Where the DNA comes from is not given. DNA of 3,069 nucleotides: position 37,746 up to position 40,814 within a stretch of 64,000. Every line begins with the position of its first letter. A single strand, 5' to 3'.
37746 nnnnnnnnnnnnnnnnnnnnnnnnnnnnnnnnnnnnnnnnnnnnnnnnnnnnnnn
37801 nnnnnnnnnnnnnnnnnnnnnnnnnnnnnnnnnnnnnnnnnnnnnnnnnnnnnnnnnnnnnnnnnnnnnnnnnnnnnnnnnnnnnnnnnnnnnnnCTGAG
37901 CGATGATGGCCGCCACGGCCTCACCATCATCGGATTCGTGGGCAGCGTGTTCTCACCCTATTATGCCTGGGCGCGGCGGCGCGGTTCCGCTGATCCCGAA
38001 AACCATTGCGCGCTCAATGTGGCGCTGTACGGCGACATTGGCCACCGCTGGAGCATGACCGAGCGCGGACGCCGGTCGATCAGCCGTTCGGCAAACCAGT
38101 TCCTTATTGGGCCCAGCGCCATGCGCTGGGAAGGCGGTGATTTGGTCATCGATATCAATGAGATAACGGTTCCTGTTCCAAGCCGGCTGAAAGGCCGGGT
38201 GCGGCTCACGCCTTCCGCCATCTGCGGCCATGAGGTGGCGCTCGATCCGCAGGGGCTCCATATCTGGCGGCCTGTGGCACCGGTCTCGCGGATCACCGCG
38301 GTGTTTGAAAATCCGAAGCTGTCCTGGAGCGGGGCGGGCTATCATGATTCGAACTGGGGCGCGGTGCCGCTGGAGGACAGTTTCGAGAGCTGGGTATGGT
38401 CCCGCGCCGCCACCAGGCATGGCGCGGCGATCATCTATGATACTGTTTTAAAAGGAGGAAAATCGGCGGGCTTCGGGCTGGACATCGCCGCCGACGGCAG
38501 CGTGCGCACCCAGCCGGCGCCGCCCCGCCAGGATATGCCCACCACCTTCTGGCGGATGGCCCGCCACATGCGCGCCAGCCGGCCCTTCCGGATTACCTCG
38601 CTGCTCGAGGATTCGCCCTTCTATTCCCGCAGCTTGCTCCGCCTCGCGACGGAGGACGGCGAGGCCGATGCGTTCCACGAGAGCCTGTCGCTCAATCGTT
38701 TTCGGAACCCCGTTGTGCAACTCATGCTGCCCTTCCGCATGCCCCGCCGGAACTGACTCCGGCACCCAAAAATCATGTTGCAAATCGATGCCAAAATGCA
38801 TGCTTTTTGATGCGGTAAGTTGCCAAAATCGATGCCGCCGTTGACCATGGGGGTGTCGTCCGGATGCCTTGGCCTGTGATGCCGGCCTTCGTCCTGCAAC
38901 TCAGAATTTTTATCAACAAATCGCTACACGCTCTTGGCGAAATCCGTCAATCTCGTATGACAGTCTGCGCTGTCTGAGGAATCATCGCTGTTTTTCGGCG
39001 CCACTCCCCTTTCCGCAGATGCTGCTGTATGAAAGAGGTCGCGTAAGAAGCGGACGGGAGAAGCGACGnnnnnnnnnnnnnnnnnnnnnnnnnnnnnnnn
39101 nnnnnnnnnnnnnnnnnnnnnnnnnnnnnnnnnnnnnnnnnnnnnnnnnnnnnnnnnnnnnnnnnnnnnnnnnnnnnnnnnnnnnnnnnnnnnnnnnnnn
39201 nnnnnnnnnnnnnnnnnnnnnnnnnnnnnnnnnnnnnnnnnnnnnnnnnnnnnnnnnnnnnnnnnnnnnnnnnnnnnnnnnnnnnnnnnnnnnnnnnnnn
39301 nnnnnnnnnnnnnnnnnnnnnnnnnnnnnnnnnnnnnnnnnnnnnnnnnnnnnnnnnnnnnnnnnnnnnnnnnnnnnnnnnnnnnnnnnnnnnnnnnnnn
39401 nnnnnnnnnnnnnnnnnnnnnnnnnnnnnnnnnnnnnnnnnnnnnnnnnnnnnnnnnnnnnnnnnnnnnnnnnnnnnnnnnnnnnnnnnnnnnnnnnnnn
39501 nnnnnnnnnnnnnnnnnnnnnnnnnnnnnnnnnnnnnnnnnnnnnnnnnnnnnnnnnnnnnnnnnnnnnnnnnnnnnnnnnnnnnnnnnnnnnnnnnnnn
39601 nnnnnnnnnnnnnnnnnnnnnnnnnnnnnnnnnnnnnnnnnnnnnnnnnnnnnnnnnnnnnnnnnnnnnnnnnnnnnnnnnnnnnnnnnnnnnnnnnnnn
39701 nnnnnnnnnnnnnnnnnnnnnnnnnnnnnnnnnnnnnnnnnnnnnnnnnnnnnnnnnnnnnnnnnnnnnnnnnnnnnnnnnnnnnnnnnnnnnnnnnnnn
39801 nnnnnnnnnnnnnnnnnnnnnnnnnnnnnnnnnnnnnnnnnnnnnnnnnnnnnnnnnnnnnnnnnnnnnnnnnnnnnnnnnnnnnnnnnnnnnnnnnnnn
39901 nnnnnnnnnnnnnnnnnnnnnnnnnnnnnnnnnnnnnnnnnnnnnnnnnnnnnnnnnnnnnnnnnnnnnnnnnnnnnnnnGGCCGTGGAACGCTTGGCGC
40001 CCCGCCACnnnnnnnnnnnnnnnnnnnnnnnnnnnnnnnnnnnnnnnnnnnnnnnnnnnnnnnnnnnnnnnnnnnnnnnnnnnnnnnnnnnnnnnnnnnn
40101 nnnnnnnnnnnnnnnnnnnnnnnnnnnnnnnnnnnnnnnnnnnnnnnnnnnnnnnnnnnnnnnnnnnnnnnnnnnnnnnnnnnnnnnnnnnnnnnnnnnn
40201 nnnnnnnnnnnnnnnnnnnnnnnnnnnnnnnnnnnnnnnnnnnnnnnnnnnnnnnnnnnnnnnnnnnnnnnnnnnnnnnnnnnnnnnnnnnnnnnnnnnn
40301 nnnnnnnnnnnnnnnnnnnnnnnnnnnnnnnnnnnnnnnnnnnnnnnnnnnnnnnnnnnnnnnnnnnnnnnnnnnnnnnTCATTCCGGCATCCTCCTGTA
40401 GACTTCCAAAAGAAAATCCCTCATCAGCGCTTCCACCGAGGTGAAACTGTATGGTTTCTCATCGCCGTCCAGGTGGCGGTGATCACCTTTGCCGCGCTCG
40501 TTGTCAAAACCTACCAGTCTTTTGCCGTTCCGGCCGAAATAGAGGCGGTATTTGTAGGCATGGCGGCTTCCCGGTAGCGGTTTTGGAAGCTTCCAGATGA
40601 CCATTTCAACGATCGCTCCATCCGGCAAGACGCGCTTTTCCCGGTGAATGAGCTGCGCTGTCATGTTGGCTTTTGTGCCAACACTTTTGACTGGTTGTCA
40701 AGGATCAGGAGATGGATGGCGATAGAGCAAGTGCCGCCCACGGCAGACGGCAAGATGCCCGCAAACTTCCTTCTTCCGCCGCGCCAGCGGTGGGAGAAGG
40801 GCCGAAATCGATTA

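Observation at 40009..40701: TumE/TumA-like toxin-antitoxin module embedded inside the carotenoid genes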

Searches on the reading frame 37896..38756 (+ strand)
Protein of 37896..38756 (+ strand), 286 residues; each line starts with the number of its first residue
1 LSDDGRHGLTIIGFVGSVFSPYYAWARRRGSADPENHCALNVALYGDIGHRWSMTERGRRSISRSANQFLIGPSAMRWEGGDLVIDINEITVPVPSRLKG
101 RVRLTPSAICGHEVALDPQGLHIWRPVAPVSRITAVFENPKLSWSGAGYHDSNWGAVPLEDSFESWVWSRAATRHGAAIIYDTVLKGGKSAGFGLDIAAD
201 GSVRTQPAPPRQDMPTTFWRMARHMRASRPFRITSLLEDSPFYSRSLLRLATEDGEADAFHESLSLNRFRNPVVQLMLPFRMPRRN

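Call 17: search_protein_families(library=pfam, proteins=[window:37896-38756:+], max_evalue=0.001)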
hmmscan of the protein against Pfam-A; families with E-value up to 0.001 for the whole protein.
window:37896-38756:+ (286 aa): 0 families

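Call 78: search_protein_families(library=ncbifam, proteins=[window:37896-38756:+], max_evalue=0.001)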
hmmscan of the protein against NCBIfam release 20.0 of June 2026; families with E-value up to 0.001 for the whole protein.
window:37896-38756:+ (286 aa): 1 family
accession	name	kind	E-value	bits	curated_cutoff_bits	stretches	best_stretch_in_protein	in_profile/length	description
NF045922.1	CarotHydtaseCrtCRhod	equivalog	5e-86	288.5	400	1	11-286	1-275/278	carotenoid 1,2-hydratase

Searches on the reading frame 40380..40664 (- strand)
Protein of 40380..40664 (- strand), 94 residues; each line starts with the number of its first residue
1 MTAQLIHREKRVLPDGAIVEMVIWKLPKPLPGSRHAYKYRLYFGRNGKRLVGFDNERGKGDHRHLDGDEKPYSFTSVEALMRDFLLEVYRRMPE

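Call 3: search_protein_families(library=pfam, proteins=[window:40380-40664:-], max_evalue=0.01)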
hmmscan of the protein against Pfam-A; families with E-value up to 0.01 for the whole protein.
window:40380-40664:- (94 aa): 1 family
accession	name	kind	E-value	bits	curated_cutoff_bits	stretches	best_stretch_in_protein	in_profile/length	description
PF20126.4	TumE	-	3.5e-13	49.8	23.4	1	12-87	2-79/81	Toxin TumE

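Call 4: search_protein_families(library=ncbifam, proteins=[window:40380-40664:-], max_evalue=0.01)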
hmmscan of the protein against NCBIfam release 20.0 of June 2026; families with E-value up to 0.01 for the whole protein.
window:40380-40664:- (94 aa): 0 families

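Call 11: find_related_loci(query=window:40380-40664:-, collection=genome_contigs, flank=6000)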
Query window:40380-40664:- (94 aa) in genome_contigs; peptide patterns used: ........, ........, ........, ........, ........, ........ (x = any residue, [..] = any of these).
565 stretches matched a pattern; 483 encode a relative of the query (tblastn E <= 1e-3); the best 80 are kept; 80 distinct loci.
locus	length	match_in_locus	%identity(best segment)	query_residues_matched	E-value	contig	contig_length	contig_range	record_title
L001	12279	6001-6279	76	1-93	3e-47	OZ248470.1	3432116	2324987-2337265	Rhabdaerophilaceae bacterium isolate MsE-M23 genome assembly, chromosome: MsE-M23-c1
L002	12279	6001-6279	71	1-93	7e-44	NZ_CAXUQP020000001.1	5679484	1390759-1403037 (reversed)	Bosea sp. LjRoot237 LJR237c1, whole genome shotgun sequence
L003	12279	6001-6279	70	1-93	3e-43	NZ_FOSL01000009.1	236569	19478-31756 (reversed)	Neomesorhizobium albiziae strain DSM 21822, whole genome shotgun sequence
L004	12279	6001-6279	68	1-93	5e-42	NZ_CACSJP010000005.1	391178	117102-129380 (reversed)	Rhizobium sp. 18065 isolate 18065_Rhizobium2_Ancestor_Tube, whole genome shotgun sequence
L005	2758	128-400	64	1-91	1e-40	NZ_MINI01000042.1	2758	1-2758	Pseudomonas putida strain KH-21-134 scaffold4_cov28, whole genome shotgun sequence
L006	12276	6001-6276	73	1-92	5e-41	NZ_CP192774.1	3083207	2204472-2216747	Agrobacterium sp. rho-13.3 chromosome 1, complete sequence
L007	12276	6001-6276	67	1-92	2e-40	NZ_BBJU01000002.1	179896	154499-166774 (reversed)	Agrobacterium rubi TR3 = NBRC 13261, whole genome shotgun sequence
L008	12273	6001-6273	63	1-91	3e-40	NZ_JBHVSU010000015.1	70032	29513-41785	Agrobacterium sp. NPDC058088 NPDC058088_T29_H4.ctg-0015, whole genome shotgun sequence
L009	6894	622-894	64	1-91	3e-40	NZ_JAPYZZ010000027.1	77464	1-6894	Rhizobium rhizogenes strain ST15.13.057 scaffold27.1, whole genome shotgun sequence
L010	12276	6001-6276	67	1-92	3e-40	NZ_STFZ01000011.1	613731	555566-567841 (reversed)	Rhizobium sp. FY34 NODE_13_length_613643_cov_65.543121, whole genome shotgun sequence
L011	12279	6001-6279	61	1-93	1e-39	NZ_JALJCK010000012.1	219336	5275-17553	Shinella yambaruensis strain DSM 18801 NODE_12_length_219336_cov_200.607834, whole genome shotgun sequence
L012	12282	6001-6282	67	1-94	1e-39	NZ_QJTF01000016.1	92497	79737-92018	Phyllobacterium leguminum strain ORS 1419 Ga0215881_116, whole genome shotgun sequence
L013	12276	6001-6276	67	1-92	3e-39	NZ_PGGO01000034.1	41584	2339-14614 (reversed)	Phyllobacterium brassicacearum strain STM 196 NODE_34_length_41584_cov_20.1252, whole genome shotgun sequence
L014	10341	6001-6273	63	1-91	2e-39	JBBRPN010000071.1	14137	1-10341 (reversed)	MAG: Caulobacterales bacterium isolate La1_metabat2.444 LA1C_B2.444_k141_1332797L_14137_cov_20.0072, whole genome shotgu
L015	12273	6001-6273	64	1-91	5e-39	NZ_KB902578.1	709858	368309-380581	Rhizobium giardinii bv. giardinii H152 A3AYDRAFT_scaffold_0.1, whole genome shotgun sequence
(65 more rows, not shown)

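Call 23: find_encoding_contigs(protein=window:40380-40664:-, flank=6000, max_places=8)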
Protein window:40380-40664:- (94 aa): 4 contigs read that carry it; 4 places shown.
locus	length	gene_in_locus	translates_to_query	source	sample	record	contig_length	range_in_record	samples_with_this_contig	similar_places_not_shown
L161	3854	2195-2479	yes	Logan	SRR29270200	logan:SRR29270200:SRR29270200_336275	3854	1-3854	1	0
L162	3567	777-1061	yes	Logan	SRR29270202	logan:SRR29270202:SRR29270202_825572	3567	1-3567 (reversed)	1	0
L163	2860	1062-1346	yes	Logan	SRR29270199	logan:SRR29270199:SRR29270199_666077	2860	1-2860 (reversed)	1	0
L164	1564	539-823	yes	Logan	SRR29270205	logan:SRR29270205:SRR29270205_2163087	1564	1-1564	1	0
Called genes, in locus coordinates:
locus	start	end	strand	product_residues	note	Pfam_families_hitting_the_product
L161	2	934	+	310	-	?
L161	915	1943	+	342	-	PF00494:SQS_PSY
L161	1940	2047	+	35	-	-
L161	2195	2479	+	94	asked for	PF20126:TumE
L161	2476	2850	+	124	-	PF25212:HVO_A0114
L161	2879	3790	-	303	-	-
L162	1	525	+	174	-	?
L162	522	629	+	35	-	-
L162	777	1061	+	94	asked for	PF20126:TumE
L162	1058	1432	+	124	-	PF25212:HVO_A0114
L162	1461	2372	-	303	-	-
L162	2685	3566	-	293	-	?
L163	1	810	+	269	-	?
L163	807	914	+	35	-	-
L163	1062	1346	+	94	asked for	PF20126:TumE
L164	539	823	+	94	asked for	PF20126:TumE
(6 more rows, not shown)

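Call 34: search_solved_structures(query=window:40380-40664:-, max_evalue=1)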
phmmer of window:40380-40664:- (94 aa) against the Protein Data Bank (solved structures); distinct sequences matched with E-value up to 1: 0.

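Call 36: search_protein_families(library=padloc, proteins=[window:40380-40664:-], max_evalue=0.01)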
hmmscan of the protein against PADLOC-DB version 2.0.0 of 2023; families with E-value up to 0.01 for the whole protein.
window:40380-40664:- (94 aa): 0 families

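Call 45: find_homologous_proteins(query=window:40383-40664:-, max_evalue=0.001)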
Query window:40383-40664:- (94 aa): 691 proteins with E <= 0.001 among 692 candidates; the best 120 are listed.
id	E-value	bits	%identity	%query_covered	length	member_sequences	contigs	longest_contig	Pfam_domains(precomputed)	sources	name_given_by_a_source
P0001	1.4e-53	197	94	100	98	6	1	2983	PF20126.5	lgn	-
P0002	3.1e-44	167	78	100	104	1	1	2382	PF20126.5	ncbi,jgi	jgi:hypothetical protein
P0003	8.1e-44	166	77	100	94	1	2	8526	PF20126.5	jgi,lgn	jgi:hypothetical protein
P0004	9.1e-44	166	78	99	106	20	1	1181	PF20126.5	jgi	jgi:Family of unknown function (DUF6516)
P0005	1.4e-43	165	78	99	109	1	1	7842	PF20126.5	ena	-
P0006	4.8e-43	163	77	100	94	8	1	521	PF20126.5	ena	-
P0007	5.4e-43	163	75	99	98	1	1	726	PF20126.5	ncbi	-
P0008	9.4e-43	162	76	100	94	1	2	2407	PF20126.5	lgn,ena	-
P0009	2.0e-42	161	76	100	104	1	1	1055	PF20126.5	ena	-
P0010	2.6e-42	161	78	100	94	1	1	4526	PF20126.5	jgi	jgi:hypothetical protein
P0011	4.3e-42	160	74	100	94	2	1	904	PF20126.5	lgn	-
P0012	5.0e-42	160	76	100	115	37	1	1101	PF20126.5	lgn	-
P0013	6.7e-42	160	77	100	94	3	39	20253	PF20126.5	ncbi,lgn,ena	-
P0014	7.1e-42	159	76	100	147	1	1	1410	PF20126.5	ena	-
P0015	8.4e-42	159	73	100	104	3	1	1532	PF20126.5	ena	-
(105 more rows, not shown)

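Call 46: find_encoding_contigs(protein=P0001, flank=6000, max_places=6)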
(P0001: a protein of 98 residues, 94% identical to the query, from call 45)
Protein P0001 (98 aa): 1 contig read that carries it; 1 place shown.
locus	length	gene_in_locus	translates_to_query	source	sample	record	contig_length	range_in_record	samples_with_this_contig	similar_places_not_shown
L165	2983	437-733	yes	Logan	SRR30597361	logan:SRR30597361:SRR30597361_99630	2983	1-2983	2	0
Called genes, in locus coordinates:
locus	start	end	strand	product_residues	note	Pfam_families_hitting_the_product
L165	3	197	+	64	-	?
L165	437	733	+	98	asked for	PF20126:TumE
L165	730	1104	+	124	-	PF25212:HVO_A0114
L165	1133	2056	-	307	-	-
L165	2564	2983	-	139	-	?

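Call 47: predict_structure(alignment_id=A1)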
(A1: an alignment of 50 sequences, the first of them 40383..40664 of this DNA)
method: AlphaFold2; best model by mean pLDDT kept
length: 94 residues; sequences in the alignment: 50
mean_pLDDT: 94.3   pTM: 0.85
mean pLDDT of the five models: 94.3, 94.3, 93.9, 93.5, 93.1
residues with pLDDT >= 90: 82; 70-90: 11; 50-70: 1; < 50: 0
segments of 3 or more residues with pLDDT < 50: none
pLDDT, mean of each block of 10 residues (from residue 1): 92 96 95 92 96 90 96 96 98 87
secondary structure, 60 per line:
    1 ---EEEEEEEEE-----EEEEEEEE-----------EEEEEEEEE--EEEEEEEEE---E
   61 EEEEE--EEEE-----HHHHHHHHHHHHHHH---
elements in order: E4-12 E18-25 E37-45 E48-56 E60-65 E68-71 H77-91

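Call 53: fold_search(model_id=the predicted structure, library=pdb)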
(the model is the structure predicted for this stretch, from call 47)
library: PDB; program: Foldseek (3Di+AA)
matches with E <= 10: 385; with E <= 0.001: 0
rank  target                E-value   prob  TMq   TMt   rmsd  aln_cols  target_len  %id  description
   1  6ubo_A                8.5e-01  0.12  0.27  0.17  12.2       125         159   11  Fluorogen Activating Protein Dib1 (released 2020-09-16)
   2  5n48_A                1.1e+00  0.08  0.25  0.15  15.1       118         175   10  Structure of Anticalin N9B in complex with extra-domain B of human oncofetal fibronectin (released 2018-02-14)
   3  3h51_B                1.3e+00  0.06  0.20  0.16   9.9        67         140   15  Crystal structure of Putative calcium/calmodulin dependent protein kinase II association domain (NP_636218.1) from XAN (released 2009-05-05)
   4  3o22                  1.4e+00  0.08  0.25  0.17  12.8       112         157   10  Structure-function analysis of human L-Prostaglandin D Synthase bound with fatty acid (released 2010-09-22)
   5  4bg7_A                1.5e+00  0.08  0.23  0.22  11.4        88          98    9  Bacteriophage T5 Homolog of the Eukaryotic Transcription Coactivator PC4 Implicated in Recombination-Dependent DNA Rep (released 2013-09-11)
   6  3h51_A                1.6e+00  0.07  0.19  0.14  15.3        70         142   17  Crystal structure of Putative calcium/calmodulin dependent protein kinase II association domain (NP_636218.1) from XAN (released 2009-05-05)
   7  1xea_A                1.7e+00  0.04  0.20  0.09  15.2       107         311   11  Crystal structure of a Gfo/Idh/MocA family oxidoreductase from Vibrio cholerae (released 2004-09-28)
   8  1ask_A                1.8e+00  0.13  0.28  0.23   8.0        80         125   12  NUCLEAR TRANSPORT FACTOR 2 (NTF2) H66A MUTANT (released 1998-01-28)
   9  3o2y_A                1.9e+00  0.06  0.25  0.17  13.0       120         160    6  Structure-function analysis of human L-Prostaglandin D Synthase bound with fatty acid (released 2010-09-22)
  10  6jla_A                2.0e+00  0.06  0.26  0.16  16.4        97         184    8  Crystal structure of a mouse ependymin related protein (released 2020-03-04)
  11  6jl9                  2.2e+00  0.09  0.27  0.17  10.3        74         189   12  Crystal structure of a frog ependymin related protein (released 2019-07-10)
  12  3vd3_A                2.3e+00  0.11  0.22  0.03  14.8        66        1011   17  E. coli (lacZ) beta-galactosidase (N460D) (released 2012-04-11)
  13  6bhw_G                2.4e+00  0.11  0.27  0.25  10.3        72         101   19  B. subtilis SsbA (released 2018-12-19)
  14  6jdg_D                2.4e+00  0.09  0.28  0.26  10.9        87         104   16  Complexed crystal structure of PaSSB with ssDNA dT20 at 2.39 angstrom resolution (released 2019-12-11)
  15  5n48_C                2.4e+00  0.04  0.21  0.13  14.1       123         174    9  Structure of Anticalin N9B in complex with extra-domain B of human oncofetal fibronectin (released 2018-02-14)
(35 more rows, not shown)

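Call 69: search_protein_families(library=pfam, alignment_id=A3, max_evalue=0.00001)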
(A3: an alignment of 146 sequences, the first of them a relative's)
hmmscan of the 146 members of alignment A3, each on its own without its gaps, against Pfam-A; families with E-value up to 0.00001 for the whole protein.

A. member 1, L001:5168-5908:- (247 aa): 0 families

B. families by the number of members that match (of 146 scanned): 130 families (the first 25 are shown)
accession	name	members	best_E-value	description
PF13481.12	AAA_25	6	1.1e-15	AAA domain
PF06745.19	ATPase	5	2.6e-15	KaiC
PF03796.21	DnaB_C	4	4.2e-101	DnaB-like helicase C terminal domain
PF02777.23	Sod_Fe_C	4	2.3e-35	Iron/manganese superoxide dismutases, C-terminal domain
PF00081.27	Sod_Fe_N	4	5.5e-28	Iron/manganese superoxide dismutases, alpha-hairpin domain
PF00772.26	DnaB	4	9.6e-27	DnaB-like helicase N terminal domain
PF00557.29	Peptidase_M24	3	9.5e-39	Metallopeptidase family M24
PF05992.17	SbmA_BacA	2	2e-156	SbmA/BacA-like family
PF01264.26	Chorismate_synt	2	4.5e-127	Chorismate synthase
PF06779.20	MFS_4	2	1.6e-110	Uncharacterised MFS-type transporter YbfB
PF01494.25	FAD_binding_3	2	9.7e-76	FAD binding domain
PF04311.20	DUF459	2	3.8e-65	Protein of unknown function (DUF459)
PF00294.29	PfkB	2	4.8e-63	pfkB family carbohydrate kinase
PF01168.26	Ala_racemase_N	2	1.6e-56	Alanine racemase, N-terminal domain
PF00842.27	Ala_racemase_C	2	1.8e-38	Alanine racemase, C-terminal domain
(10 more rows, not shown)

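Call 72: search_dna_similar(query=window:40383-40664:-, collection=plasmids, mode=protein, max_rows=25)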
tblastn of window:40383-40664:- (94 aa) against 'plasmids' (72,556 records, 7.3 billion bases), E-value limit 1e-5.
Records with a match: 74; places in all: 77; records where one place covers at least 80% of the query: 67.
Best place of each record, by identity: 60-80% 6; <60% 68.
By first word of the organism name: Acetobacter 16; Rhizobium 15; Mycetohabitans 7; Caballeronia 5; Burkholderia 4; Sinorhizobium 3; Agrobacterium 3; Ensifer 3; Roseomonas 3; Phyllobacterium 2; and 10 more.
By predicted mobility (MOB-suite, as given by PLSDB): non-mobilizable 35; mobilizable 21; conjugative 18.
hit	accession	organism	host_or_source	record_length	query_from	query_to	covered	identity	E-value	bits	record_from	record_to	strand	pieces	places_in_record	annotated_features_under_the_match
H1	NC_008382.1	Rhizobium johnstonii 3841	-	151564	1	92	98%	65.2%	1e-34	130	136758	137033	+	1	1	DUF6516 family protein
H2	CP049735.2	Rhizobium leguminosarum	Pisum sativum,Pisum sativum nodules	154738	1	92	98%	65.2%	1e-34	130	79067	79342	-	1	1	hypothetical protein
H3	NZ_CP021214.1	Sinorhizobium meliloti RU11/001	-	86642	1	92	98%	64.1%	4e-34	129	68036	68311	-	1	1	DUF6516 family protein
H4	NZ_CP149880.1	Sinorhizobium medicae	Medicago sativa,Cell Culture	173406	1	92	98%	64.1%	4e-34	129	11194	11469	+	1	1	DUF6516 family protein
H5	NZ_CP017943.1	Phyllobacterium zundukense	Oxytropis triphylla,cell culture,root ...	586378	1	92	98%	62.0%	5e-34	129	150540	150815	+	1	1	DUF6516 family protein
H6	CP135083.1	Agrobacterium pusense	Single cell,Heavy rainforest soil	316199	1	91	97%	57.6%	1e-28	113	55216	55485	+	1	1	record has no annotation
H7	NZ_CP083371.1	Ensifer canadensis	Melilotus albus,Cell Culture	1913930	1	91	97%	56.0%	6e-29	114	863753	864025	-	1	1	none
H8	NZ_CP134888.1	Komagataeibacter nataicola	bacteria culture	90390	1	92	98%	51.1%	4e-25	103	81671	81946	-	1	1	DUF6516 family protein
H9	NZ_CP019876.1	Komagataeibacter nataicola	-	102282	1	92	98%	51.1%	4e-25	103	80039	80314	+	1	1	DUF6516 family protein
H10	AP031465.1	Roseomonas mucosa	Homo sapiens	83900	1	84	89%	53.6%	1e-22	97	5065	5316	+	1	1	DUF6516 family protein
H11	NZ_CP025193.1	Roseomonas mucosa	Homo sapiens,clinical, human skin, ...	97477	1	84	89%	53.6%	1e-22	97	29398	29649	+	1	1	DUF6516 family protein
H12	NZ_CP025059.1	Roseomonas mucosa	Homo sapiens,Clinical, healthy, human ...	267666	1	84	89%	53.6%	1e-22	97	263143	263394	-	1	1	DUF6516 family protein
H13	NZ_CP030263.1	Ensifer adhaerens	Zea mays,whole organism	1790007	1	92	98%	47.8%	3e-21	93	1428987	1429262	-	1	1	none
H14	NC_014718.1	Mycetohabitans rhizoxinica HKI 454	-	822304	3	90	94%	48.9%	2e-21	93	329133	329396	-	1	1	DUF6516 family protein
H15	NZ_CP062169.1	Mycetohabitans endofungorum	Rhizopus microsporus,bacterial ...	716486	3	90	94%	48.9%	3e-21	93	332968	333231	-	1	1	DUF6516 family protein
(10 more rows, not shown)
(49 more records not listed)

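Call 74: get_annotated_region(hit=H1, flank=3000)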
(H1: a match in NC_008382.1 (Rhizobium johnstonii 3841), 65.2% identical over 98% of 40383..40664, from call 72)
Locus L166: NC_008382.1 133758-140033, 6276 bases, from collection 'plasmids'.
description: Rhizobium johnstonii 3841 plasmid pRL7, complete sequence
organism: Rhizobium johnstonii 3841 (NCBI taxid 216596)
taxonomy: Bacteria; Pseudomonadota; Alphaproteobacteria; Hyphomicrobiales; Rhizobiaceae; Rhizobium; Rhizobium johnstonii; Rhizobium johnstonii 3841
host: -; source: -; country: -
typing (MOB-suite, as given by PLSDB): conjugative; replicon rep_cluster_446,rep_cluster_512,rep_cluster_592; relaxase MOBQ; mating-pair formation MPF_T
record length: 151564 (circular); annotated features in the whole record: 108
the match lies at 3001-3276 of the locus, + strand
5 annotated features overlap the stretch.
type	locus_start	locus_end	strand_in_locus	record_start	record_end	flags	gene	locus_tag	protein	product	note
CDS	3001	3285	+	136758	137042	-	-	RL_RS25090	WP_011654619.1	DUF6516 family protein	-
CDS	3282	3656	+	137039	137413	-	-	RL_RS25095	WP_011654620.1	hypothetical protein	-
CDS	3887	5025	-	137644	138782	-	-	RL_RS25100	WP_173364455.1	IS3 family transposase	-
CDS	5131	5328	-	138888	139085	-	-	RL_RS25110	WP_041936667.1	hypothetical protein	-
CDS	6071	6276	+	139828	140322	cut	-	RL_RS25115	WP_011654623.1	DUF192 domain-containing protein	-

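Call 82: search_protein_representatives(alignment_id=A1)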
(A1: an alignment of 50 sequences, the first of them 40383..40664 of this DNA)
Query: 50 sequences, 94 profile positions. Proteins with E-value up to 0.001 (for the whole library): 1939; up to 1e-10: 858; up to 1e-30: 17. The best 150 are listed.
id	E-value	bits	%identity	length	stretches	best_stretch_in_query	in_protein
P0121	1.9e-42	159.1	-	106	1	1-93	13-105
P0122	6.6e-41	154.2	-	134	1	1-93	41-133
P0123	6.0e-38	144.7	-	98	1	1-93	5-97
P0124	4.5e-36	138.7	-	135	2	1-55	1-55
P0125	4.6e-36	138.7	-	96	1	1-91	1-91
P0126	6.4e-35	135.0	-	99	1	1-93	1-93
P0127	1.8e-33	130.4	-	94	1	1-91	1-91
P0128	1.4e-32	127.5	-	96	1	1-89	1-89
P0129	1.4e-32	127.4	-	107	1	3-92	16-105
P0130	2.9e-32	126.5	-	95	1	1-90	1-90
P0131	3.6e-32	126.2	-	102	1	18-93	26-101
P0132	6.8e-32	125.3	-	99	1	2-92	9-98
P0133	2.6e-31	123.4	-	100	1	1-92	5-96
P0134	3.1e-31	123.2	-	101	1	1-77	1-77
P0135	4.1e-31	122.8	-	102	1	1-76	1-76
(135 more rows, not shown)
